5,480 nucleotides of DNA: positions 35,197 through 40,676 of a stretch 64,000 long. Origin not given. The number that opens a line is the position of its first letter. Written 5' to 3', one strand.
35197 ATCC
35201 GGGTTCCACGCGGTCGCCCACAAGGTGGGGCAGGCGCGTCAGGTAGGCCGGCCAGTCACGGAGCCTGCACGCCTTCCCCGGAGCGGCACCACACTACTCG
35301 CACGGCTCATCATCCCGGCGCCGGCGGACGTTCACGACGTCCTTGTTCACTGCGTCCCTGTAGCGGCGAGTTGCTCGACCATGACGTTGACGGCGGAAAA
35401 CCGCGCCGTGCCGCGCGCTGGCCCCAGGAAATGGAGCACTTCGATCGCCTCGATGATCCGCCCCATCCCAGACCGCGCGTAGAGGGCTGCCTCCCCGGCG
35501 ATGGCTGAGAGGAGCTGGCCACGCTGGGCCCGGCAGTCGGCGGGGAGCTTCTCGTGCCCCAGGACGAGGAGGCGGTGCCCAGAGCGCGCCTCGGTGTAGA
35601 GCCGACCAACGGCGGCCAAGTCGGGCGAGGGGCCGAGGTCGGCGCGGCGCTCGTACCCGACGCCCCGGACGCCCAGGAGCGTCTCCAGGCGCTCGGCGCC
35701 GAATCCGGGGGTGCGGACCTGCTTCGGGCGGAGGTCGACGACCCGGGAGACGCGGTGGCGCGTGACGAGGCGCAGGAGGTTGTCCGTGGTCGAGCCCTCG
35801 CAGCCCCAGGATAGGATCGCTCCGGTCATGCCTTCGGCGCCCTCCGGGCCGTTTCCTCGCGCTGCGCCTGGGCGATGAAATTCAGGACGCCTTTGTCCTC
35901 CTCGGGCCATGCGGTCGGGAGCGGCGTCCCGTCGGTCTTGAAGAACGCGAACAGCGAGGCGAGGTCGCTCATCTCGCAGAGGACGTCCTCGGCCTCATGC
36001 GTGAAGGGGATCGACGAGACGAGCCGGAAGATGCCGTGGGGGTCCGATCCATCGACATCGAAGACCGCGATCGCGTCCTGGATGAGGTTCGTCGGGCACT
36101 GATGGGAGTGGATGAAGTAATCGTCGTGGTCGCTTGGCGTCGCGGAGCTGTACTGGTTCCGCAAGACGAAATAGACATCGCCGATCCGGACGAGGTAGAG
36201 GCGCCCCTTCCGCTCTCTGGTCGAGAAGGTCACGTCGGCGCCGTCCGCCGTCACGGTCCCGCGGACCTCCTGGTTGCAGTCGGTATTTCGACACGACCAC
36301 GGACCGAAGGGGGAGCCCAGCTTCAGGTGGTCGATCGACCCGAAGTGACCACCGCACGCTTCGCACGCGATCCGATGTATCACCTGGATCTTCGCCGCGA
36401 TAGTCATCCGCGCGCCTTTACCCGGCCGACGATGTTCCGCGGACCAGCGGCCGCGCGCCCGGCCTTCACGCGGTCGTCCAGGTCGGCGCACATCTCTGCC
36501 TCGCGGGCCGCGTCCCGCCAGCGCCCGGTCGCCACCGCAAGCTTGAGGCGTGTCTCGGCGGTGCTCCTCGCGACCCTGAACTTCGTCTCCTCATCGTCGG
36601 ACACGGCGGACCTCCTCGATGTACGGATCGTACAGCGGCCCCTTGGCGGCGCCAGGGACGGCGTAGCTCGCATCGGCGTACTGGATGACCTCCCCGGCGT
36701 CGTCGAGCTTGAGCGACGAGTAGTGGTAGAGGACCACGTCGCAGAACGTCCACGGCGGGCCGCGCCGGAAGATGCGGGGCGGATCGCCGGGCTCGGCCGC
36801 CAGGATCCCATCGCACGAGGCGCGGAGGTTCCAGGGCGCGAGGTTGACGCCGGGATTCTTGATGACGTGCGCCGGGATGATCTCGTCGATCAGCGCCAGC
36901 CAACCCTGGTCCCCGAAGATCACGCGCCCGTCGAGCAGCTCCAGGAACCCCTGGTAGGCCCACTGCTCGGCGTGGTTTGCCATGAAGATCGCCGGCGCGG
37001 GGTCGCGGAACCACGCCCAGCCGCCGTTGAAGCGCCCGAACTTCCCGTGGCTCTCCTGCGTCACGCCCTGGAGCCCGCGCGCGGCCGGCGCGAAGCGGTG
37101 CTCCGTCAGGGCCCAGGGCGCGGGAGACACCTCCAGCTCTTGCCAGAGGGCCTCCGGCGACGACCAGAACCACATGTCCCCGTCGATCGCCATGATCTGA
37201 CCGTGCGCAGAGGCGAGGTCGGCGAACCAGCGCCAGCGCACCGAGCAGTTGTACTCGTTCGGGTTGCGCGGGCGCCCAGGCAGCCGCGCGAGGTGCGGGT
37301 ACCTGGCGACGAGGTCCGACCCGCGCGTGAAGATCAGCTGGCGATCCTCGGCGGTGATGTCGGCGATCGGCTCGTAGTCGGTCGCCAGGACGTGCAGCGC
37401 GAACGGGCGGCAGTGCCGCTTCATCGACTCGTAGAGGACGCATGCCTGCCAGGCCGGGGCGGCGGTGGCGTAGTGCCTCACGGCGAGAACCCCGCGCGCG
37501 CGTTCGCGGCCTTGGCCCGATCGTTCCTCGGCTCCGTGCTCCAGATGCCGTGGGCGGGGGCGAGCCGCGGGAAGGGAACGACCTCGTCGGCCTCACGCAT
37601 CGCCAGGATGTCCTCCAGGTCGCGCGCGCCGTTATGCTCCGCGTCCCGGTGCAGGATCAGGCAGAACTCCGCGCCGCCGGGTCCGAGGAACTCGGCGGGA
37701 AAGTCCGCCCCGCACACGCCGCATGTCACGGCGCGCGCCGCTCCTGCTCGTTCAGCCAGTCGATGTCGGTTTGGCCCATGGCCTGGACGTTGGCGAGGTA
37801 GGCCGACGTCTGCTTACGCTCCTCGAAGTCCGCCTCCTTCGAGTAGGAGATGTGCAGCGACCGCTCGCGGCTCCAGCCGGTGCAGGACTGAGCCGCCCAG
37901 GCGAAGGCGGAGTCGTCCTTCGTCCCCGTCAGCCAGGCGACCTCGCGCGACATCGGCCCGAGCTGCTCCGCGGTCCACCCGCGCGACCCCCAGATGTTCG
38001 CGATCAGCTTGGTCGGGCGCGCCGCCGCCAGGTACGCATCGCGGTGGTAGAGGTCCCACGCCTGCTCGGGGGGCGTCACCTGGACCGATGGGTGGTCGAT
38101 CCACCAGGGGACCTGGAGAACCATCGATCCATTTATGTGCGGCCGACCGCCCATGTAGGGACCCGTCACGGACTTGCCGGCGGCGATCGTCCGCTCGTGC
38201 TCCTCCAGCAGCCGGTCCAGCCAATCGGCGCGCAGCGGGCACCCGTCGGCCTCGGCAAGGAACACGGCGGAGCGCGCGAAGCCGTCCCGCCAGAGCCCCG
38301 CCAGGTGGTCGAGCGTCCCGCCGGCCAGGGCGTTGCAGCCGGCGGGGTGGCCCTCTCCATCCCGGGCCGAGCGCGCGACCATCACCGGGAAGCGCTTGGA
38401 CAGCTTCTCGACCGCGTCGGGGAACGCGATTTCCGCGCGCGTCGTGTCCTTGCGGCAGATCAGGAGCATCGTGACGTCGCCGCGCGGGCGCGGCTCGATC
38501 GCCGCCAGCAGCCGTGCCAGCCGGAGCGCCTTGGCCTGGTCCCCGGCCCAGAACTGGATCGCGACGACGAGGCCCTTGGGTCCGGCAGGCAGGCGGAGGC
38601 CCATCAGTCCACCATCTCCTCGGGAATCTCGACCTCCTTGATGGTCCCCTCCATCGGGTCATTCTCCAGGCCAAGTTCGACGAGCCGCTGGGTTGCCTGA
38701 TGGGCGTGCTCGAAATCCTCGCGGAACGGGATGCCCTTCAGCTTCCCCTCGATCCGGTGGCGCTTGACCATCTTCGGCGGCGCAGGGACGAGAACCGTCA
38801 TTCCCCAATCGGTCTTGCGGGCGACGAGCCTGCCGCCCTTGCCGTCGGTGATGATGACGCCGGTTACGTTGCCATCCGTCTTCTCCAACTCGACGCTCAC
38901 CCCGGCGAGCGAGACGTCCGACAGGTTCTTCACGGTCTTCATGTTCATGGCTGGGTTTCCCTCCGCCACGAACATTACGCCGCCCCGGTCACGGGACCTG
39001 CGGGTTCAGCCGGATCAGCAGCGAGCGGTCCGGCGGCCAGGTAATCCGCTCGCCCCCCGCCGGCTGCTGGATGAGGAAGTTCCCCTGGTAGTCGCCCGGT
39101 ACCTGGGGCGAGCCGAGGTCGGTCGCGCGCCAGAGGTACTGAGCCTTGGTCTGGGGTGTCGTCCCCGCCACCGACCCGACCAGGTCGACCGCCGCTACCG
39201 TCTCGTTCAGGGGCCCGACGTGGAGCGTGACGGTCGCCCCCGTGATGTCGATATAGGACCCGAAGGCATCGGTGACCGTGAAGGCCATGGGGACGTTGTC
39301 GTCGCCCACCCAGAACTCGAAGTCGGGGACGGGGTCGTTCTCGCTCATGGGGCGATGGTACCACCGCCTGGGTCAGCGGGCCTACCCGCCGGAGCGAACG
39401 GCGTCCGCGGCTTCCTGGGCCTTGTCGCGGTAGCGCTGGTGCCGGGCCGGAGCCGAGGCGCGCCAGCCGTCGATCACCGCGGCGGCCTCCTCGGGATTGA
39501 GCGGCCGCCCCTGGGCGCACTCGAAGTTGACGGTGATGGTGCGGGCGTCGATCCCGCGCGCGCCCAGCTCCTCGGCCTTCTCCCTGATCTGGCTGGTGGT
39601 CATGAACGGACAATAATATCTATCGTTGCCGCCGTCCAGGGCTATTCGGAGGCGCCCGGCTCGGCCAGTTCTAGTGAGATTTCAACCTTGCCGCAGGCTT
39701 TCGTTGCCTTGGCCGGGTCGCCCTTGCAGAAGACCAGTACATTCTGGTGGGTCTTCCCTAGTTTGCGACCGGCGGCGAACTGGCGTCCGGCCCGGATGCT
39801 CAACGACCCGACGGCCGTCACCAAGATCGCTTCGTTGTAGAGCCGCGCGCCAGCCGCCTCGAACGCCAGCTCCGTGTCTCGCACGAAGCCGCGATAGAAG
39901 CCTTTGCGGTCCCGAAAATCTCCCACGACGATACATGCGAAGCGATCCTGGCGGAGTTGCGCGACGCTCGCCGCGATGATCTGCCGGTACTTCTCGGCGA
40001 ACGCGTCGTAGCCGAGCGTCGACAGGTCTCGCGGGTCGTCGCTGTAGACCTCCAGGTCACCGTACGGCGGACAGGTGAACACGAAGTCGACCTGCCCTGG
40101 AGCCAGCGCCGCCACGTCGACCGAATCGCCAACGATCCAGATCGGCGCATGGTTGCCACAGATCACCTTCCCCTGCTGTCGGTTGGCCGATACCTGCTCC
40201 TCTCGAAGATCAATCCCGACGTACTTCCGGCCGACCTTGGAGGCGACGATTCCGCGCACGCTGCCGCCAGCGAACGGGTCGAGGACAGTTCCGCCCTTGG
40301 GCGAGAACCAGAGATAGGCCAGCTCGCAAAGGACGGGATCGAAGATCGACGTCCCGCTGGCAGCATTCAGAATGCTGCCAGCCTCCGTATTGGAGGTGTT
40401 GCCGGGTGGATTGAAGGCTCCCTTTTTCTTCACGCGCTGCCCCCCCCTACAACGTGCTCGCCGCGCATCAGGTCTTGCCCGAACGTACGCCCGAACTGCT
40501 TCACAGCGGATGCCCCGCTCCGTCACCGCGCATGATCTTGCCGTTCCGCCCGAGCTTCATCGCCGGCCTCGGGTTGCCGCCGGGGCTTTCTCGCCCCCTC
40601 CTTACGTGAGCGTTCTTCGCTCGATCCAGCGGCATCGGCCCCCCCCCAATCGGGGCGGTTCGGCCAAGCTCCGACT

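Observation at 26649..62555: Eleven intergenic copies of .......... on the coding strand: a candidate phage-specific promoter class, four of them 9-10 nt from SD-less start codons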

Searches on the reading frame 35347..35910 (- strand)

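Call 38: search_protein_families(library=pfam, proteins=[window:35347-35910:-], max_evalue=0.05)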
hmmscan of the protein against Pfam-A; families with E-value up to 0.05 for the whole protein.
window:35347-35910:- (187 aa): 1 family
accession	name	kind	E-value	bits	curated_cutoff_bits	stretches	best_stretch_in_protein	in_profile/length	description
PF04343.18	DUF488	-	0.0018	19.3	22.2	1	44-99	4-60/121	Domain of unknown function DUF488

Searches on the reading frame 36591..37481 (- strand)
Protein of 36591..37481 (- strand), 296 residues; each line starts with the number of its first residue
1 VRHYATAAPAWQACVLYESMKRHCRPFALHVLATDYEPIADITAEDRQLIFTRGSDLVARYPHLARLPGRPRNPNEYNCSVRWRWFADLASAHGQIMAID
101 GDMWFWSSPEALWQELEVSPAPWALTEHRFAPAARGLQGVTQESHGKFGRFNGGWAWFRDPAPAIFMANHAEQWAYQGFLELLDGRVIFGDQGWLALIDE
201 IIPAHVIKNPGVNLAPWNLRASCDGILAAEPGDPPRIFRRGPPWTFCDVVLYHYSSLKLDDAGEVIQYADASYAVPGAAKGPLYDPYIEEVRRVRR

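Call 38: search_protein_families(library=pfam, proteins=[window:36591-37481:-], max_evalue=0.05)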
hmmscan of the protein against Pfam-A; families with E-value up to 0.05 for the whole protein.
window:36591-37481:- (296 aa): 1 family
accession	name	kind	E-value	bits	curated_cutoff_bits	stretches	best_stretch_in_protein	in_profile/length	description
PF23811.1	DUF7183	-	0.0047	17.5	27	1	85-126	77-118/146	Domain of unknown function (DUF7183)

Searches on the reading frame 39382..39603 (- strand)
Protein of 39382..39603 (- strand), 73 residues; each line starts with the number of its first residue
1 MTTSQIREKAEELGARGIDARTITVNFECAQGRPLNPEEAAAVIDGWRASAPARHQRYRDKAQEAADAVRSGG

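Call 37: search_protein_families(library=pfam, proteins=[window:39382-39603:-], max_evalue=0.05)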
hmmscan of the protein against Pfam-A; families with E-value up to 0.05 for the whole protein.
window:39382-39603:- (73 aa): 1 family
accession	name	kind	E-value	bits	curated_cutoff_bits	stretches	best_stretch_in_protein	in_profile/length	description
PF19908.4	DUF6381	-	0.035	14.3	26.6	0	4-14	12-22/62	Family of unknown function (DUF6381)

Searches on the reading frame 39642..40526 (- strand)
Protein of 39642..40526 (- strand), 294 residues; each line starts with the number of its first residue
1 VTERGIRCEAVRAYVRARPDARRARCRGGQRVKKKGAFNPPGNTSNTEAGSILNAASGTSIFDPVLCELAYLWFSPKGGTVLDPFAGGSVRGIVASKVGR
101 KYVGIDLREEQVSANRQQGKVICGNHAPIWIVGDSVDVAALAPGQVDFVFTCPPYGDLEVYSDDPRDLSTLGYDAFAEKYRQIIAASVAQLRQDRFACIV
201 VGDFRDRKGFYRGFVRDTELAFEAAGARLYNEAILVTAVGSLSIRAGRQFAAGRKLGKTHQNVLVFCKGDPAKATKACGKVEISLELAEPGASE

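Call 37: search_protein_families(library=pfam, proteins=[window:39642-40526:-], max_evalue=0.05)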
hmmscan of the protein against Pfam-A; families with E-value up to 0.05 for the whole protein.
window:39642-40526:- (294 aa): 2 families
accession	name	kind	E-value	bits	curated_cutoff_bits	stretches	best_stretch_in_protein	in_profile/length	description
PF01555.25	N6_N4_Mtase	-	1.3e-11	45.3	26.7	1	74-113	178-217/221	DNA methylase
PF09445.16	Methyltransf_15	-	0.0011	19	22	1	80-168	3-94/165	RNA cap guanine-N2 methyltransferase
